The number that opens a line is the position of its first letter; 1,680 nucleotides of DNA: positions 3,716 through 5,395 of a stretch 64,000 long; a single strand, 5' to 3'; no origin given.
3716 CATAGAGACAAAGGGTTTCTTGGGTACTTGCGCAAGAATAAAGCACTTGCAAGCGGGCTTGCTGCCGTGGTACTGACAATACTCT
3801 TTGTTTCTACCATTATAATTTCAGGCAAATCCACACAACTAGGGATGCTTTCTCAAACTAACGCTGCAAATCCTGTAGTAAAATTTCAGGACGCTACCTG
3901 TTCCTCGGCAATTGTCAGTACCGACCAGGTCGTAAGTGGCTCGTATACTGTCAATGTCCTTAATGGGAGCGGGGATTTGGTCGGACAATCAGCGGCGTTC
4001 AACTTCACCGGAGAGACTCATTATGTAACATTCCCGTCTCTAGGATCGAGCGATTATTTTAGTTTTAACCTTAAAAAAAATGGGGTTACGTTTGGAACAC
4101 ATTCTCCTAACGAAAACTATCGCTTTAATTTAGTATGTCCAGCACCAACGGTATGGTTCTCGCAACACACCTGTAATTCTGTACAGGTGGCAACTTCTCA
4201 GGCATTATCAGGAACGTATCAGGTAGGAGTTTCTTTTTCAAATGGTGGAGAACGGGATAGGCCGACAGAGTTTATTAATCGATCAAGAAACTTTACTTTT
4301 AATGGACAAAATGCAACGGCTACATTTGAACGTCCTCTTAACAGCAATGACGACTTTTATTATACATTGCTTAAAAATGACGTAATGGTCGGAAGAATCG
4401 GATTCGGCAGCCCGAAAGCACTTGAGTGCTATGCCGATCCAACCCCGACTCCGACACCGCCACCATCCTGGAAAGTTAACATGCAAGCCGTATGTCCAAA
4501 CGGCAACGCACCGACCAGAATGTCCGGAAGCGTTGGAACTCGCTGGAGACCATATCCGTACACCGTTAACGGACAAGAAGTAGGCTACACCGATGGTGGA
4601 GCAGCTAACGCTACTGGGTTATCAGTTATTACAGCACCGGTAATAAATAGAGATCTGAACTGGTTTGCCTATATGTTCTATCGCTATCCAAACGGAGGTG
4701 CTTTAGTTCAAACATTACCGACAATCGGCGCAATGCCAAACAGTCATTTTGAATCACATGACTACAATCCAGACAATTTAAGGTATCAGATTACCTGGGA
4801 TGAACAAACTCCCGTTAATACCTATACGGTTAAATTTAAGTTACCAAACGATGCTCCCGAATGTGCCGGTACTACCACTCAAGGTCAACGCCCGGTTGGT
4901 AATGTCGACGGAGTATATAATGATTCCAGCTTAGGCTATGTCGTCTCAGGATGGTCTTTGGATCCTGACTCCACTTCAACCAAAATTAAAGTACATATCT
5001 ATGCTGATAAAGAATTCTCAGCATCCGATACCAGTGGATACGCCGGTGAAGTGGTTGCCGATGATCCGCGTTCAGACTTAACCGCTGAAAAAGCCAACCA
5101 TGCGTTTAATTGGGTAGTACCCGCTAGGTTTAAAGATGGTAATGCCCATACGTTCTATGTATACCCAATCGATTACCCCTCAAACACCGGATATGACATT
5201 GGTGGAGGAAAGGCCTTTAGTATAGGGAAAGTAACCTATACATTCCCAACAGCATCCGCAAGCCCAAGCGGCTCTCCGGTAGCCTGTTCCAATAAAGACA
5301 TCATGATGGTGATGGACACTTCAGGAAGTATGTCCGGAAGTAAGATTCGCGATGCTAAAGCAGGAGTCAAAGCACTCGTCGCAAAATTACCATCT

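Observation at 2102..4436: Adjacent genes share a novel ~180-aa four-cysteine extracellular domain (tandem duplication)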

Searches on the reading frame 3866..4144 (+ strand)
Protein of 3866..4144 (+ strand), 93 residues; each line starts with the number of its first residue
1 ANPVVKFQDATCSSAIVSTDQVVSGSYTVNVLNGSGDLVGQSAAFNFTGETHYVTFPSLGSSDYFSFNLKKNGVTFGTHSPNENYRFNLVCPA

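Call 41: search_solved_structures(query=A3, max_evalue=10)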
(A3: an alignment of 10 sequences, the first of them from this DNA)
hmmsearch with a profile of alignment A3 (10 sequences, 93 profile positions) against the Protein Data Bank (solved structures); distinct sequences matched with E-value up to 10: 38.
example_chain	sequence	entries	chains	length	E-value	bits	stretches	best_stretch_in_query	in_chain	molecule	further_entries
3gfu_D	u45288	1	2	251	0.017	18.5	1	15-67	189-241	FaeG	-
2j6g_A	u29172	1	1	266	0.019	18.4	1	15-67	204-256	FAEG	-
3hlr_A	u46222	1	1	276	0.039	17.4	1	15-73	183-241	K88 fimbrial protein AD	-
4wen_A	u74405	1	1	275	0.046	17.2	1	15-74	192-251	K88 fimbrial protein AC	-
9occ_A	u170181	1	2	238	0.05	17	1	6-82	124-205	Putative neck whiskers protein gp24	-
2vzp_A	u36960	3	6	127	0.05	17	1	4-48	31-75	EXO-BETA-D-GLUCOSAMINIDASE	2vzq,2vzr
3gea_A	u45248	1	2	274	0.055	16.9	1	15-74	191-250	K88 fimbrial protein AD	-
3ggh_A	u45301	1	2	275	0.055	16.9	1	15-74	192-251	K88 fimbrial protein AD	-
4weu_A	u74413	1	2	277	0.056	16.9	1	15-74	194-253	K88 fimbrial protein AD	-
4wei_A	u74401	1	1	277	0.056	16.9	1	15-74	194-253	K88 fimbrial protein AD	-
5a55_A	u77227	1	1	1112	0.058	16.8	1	22-89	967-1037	ENDO-ALPHA-N-ACETYLGALACTOSAMINIDASE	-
5a58_A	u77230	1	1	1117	0.058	16.8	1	22-89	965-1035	ENDO-ALPHA-GALACTOSAMINIDASE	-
5a59_A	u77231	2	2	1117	0.059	16.8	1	22-89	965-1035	ENDO-ALPHA-N-ACETYLGALACTOSAMINIDASE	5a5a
5a57_A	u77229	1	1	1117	0.059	16.8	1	22-89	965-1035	ENDO-ALPHA-N-ACETYLGALACTOSAMINIDASE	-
5a56_A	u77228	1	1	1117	0.059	16.8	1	22-89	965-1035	ENDO-ALPHA-N-ACETYLGALACTOSAMINIDASE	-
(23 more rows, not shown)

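Call 42: search_protein_families(library=pfam, alignment_id=A3, max_evalue=10)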
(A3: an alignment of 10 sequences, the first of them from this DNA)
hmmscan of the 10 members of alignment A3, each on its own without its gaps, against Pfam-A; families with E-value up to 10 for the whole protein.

A. member 1, seq(93 aa): 1 family
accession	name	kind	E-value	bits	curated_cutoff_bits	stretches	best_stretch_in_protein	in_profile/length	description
PF07534.22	TLD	-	0.037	14.4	24.5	1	16-84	58-125/170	TLDc domain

B. families by the number of members that match (of 10 scanned): 9 families
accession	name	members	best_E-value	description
PF11766.14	Candida_ALS_N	2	0.07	Agglutinin-like protein, N-terminal domain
PF10342.15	Kre9_KNH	1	0.018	Kre9/KNH-like N-terminal Ig-like domain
PF07534.22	TLD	1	0.037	TLDc domain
PF13004.13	BACON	1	0.057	Putative binding domain, N-terminal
PF22320.2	Zona_CL1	1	0.07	Zonadhesin, first cohesin-like domain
PF03351.22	DOMON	1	0.12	DOMON domain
PF25548.1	DUF7926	1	0.16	Domain of unknown function (DUF7926)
PF19805.5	DUF6288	1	0.2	Family of unknown function (DUF6288)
PF11259.13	DUF3060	1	0.24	Protein of unknown function (DUF3060)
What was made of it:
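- On FN3 (Pfam PF00041): None of the ten isolated modules hits it at E up to 10 (call 42).
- On Prealbumin-like / SpaA / CnaB / CarboxypepD_reg repeats: There are no Pfam hits (call 42).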

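Call 46: predict_structure(alignment_id=A3)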
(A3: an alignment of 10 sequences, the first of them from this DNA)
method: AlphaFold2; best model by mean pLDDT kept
length: 93 residues; sequences in the alignment: 10
mean_pLDDT: 93.3   pTM: 0.83
mean pLDDT of the five models: 93.3, 93.2, 93.0, 92.3, 92.2
residues with pLDDT >= 90: 82; 70-90: 10; 50-70: 1; < 50: 0
segments of 3 or more residues with pLDDT < 50: none
pLDDT, mean of each block of 10 residues (from residue 1): 91 96 96 95 95 96 95 92 86 85
secondary structure, 60 per line:
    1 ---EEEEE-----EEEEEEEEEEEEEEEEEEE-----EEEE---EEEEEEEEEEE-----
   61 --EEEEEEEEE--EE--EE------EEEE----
elements in order: E4-8 E14-32 E38-41 E45-55 E63-71 E86-89
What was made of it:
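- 3866..4144 (+): Gene 2 stalk module 1 (type A, aa 57-149; Cys68 and Cys147). The AF2 single-module model has pLDDT 93.3 and pTM 0.83 (call 46).
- On FN3 / Ig-like fold class: The model is confident (pLDDT 93.3, call 46) and the top 50 PDB matches are mostly FN3.
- On Disulfide-stapled module (one intramodule S-S): They lie just after the first and last strands (call 46), and in an FN3-type topology both of these positions are at the same end of the sandwich.
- The single-module model has pLDDT 93.3 and pTM 0.83 (call 46).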

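Call 48: fold_search(model_id=the predicted structure, library=pdb)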
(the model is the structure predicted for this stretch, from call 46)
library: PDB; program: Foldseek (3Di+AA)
matches with E <= 10: 1736; with E <= 0.001: 0
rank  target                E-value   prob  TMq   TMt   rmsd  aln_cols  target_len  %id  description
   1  1x5l_MODEL_1_A        2.9e-03  1.00  0.48  0.43   5.2       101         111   10  Solution structure of the second fn3 domain of Eph receptor A8 protein (released 2005-11-16)
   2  5j7k_A                3.3e-03  1.00  0.40  0.43   8.6        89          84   16  Loop grafting onto a highly stable FN3 scaffold (released 2016-08-17)
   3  5j7k_C                3.4e-03  1.00  0.40  0.45   8.8        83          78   16  Loop grafting onto a highly stable FN3 scaffold (released 2016-08-17)
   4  8oq9_A                3.6e-03  1.00  0.49  0.46   5.8       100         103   18  Crystal structure of the titin domain Fn3-56 (released 2023-08-23)
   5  8oq9_B                3.8e-03  1.00  0.49  0.46   5.8       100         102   18  Crystal structure of the titin domain Fn3-56 (released 2023-08-23)
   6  4o00_B                4.0e-03  1.00  0.47  0.44   5.9       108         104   13  Crystal structure of the Titin A-band domain A3 (released 2014-12-24)
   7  8oiy_B                4.0e-03  0.99  0.40  0.38   6.5       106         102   16  Crystal structure of the R15908H missense variant of titin domain Fn3-3 (released 2023-08-23)
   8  8orl_A                4.8e-03  1.00  0.50  0.47   6.0       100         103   17  Crystal structure of the S23226G missense variant of titin domain Fn3-56 (released 2023-08-23)
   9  8orl_B                5.3e-03  1.00  0.51  0.47   6.0       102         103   17  Crystal structure of the S23226G missense variant of titin domain Fn3-56 (released 2023-08-23)
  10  7rsk_A                5.3e-03  0.96  0.31  0.07   6.9        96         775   16  The crystal structure from microfluidic crystals of glycosyl hydrolase family 2 (GH2) member from Bacteroides cellulos (released 2021-08-25)
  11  5j7k_F                5.6e-03  0.99  0.40  0.45   8.5        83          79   19  Loop grafting onto a highly stable FN3 scaffold (released 2016-08-17)
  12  2ee3_MODEL_1_A        5.9e-03  1.00  0.50  0.45   7.5        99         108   12  Solution structures of the fn3 domain of human collagen alpha-1(XX) chain (released 2007-08-21)
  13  8orl_C                5.9e-03  1.00  0.45  0.43   5.7        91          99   18  Crystal structure of the S23226G missense variant of titin domain Fn3-56 (released 2023-08-23)
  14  6msv_C                5.9e-03  1.00  0.41  0.44   6.1        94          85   10  Structure of the 6th type III domain from human fibronectin (released 2019-10-23)
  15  8oiy_F                5.9e-03  0.98  0.38  0.36   6.7       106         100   16  Crystal structure of the R15908H missense variant of titin domain Fn3-3 (released 2023-08-23)
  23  8wae_A                9.1e-03  1.00  0.52  0.47   4.7       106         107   10  Crystal structure of a novel porphyran-binding carbohydrate binding module (released 2024-09-11)
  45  8wae_B                1.4e-02  1.00  0.53  0.48   4.6       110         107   12  Crystal structure of a novel porphyran-binding carbohydrate binding module (released 2024-09-11)
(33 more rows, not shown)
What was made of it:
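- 3866..4144 (+): Best PDB matches are FN3 domains (call 48).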

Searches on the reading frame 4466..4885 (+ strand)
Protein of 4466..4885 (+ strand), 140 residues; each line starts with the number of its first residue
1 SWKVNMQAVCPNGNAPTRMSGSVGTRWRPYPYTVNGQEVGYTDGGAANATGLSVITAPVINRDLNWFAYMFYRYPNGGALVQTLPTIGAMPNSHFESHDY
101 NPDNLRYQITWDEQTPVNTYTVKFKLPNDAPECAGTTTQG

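Call 54: search_protein_families(library=pfam, proteins=[window:4466-4885:+], max_evalue=5)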
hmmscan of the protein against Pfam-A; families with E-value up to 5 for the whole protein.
seq(140 aa): 1 family
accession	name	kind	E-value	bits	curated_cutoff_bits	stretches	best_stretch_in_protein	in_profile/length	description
PF12158.14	DUF3592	-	0.11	13.6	25.3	1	19-44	16-49/84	Domain of unknown function (DUF3592)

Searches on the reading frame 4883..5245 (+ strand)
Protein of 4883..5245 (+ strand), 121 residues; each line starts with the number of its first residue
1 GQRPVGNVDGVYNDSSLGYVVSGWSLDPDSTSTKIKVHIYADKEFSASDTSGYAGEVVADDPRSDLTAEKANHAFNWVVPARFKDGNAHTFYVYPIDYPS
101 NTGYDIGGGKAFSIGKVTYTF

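Call 53: search_solved_structures(query=A5, max_evalue=1)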
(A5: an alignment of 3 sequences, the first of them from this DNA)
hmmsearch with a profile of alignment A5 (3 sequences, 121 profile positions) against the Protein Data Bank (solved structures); distinct sequences matched with E-value up to 1: 0.

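Call 54: search_protein_families(library=pfam, proteins=[window:4883-5245:+], max_evalue=5)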
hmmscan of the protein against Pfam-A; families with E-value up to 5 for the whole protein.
seq(121 aa): 0 families

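Call 62: find_homologous_proteins(query=A5, max_evalue=0.001)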
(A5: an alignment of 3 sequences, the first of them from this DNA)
Query A5 (3 sequences) (121 aa, profile of the alignment): 1 proteins with E <= 0.001 among 115 candidates.
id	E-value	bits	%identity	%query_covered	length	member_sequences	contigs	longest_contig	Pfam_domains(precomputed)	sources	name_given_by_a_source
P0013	6.6e-9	54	35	79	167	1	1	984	-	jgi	jgi:hypothetical protein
